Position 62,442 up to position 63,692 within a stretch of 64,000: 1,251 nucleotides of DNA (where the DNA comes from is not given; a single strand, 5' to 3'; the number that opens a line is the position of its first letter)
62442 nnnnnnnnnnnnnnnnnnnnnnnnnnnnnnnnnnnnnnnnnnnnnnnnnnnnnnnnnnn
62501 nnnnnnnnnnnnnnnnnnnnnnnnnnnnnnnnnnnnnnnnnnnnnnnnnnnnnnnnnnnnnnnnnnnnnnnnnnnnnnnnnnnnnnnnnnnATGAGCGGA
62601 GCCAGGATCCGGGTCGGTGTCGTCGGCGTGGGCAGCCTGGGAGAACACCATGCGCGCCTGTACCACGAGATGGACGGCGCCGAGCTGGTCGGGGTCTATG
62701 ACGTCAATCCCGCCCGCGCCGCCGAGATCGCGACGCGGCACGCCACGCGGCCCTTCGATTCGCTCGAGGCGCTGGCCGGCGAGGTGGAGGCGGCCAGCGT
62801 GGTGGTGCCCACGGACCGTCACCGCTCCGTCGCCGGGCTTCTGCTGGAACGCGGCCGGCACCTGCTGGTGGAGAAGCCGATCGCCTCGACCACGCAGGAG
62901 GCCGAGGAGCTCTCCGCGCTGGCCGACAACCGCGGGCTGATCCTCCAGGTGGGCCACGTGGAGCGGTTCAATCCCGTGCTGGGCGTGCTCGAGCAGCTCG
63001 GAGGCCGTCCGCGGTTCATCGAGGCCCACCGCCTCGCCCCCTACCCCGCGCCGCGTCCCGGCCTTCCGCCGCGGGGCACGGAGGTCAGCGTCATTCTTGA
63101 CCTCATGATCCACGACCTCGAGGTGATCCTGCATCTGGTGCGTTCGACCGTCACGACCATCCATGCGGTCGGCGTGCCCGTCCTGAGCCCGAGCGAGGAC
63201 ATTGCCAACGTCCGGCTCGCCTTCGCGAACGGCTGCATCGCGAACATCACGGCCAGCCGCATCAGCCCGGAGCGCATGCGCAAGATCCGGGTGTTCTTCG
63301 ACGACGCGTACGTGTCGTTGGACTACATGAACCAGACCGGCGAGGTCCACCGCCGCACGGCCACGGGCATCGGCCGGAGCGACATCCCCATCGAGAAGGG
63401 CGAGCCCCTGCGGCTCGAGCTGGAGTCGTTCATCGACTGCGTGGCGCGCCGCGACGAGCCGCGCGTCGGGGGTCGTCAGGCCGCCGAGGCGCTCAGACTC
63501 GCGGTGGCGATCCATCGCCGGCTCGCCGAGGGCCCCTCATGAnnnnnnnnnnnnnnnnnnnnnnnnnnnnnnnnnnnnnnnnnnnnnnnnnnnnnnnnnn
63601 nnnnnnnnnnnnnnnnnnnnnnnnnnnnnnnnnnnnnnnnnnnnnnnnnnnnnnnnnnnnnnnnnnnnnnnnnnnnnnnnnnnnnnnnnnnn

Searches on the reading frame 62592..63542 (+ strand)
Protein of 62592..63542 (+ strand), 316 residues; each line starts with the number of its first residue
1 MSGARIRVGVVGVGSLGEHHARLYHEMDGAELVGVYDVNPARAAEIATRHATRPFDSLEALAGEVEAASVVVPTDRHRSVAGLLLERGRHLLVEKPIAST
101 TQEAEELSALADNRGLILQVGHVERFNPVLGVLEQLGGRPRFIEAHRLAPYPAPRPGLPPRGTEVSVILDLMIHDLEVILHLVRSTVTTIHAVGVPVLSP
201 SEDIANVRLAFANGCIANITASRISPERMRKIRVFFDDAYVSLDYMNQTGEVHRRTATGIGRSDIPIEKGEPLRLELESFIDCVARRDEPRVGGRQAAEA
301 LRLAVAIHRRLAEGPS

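Call 46: find_encoding_contigs(protein=window:62592-63542:+, flank=10000, max_places=6)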
Protein window:62592-63542:+ (316 aa): 16 contigs read that carry it; 5 places shown.
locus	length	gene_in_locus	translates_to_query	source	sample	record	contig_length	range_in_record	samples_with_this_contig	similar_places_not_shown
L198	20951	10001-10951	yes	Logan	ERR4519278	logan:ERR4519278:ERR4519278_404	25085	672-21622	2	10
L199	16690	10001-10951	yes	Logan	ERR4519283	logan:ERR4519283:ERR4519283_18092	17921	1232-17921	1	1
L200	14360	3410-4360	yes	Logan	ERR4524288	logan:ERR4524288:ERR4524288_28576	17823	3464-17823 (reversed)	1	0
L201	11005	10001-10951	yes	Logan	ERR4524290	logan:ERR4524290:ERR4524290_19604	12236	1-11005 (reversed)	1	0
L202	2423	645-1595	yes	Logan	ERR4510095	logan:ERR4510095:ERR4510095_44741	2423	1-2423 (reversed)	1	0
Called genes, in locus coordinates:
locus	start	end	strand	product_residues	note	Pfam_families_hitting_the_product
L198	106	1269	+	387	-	PF03663:Glyco_hydro_76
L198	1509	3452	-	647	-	PF00580:UvrD-helicase, PF13245:AAA_19, PF13604:AAA_30 (faint), PF13361:UvrD_C, PF13538:UvrD_C_2 (faint)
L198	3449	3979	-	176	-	PF00293:NUDIX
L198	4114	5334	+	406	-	PF01966:HD, PF13286:HD_assoc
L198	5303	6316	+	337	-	PF02885:Glycos_trans_3N, PF00591:Glycos_transf_3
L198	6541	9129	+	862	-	PF00069:Pkinase, PF07714:PK_Tyr_Ser-Thr, PF03109:ABC1 (weak), PF14531:Kinase-like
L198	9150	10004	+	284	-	PF17930:LpxI_N, PF06230:LpxI_C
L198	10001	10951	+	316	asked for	PF01408:GFO_IDH_MocA, PF22725:GFO_IDH_MocA_C3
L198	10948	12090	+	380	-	PF02684:LpxB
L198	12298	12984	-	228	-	PF01182:Glucosamine_iso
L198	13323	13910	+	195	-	PF09835:DUF2062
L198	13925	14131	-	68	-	-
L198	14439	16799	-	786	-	PF12951:PATR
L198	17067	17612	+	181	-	PF01145:Band_7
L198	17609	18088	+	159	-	-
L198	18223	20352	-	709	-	PF13646:HEAT_2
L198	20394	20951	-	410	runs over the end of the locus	PF01408:GFO_IDH_MocA, PF19051:GFO_IDH_MocA_C2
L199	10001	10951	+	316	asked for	PF01408:GFO_IDH_MocA, PF22725:GFO_IDH_MocA_C3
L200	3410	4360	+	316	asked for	PF01408:GFO_IDH_MocA, PF22725:GFO_IDH_MocA_C3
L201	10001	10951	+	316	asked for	PF01408:GFO_IDH_MocA, PF22725:GFO_IDH_MocA_C3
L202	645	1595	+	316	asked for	PF01408:GFO_IDH_MocA, PF22725:GFO_IDH_MocA_C3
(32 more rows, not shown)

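Call 95: search_protein_families(library=pfam, proteins=[L198:12298-12984:-], max_evalue=0.01)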
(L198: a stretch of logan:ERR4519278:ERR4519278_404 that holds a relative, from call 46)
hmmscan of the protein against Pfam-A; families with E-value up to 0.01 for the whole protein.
L198:12298-12984:- (228 aa): 1 family
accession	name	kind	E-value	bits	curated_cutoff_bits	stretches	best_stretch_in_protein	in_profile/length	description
PF01182.26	Glucosamine_iso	-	6.7e-36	124.7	27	1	9-211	7-216/225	Glucosamine-6-phosphate isomerases/6-phosphogluconolactonase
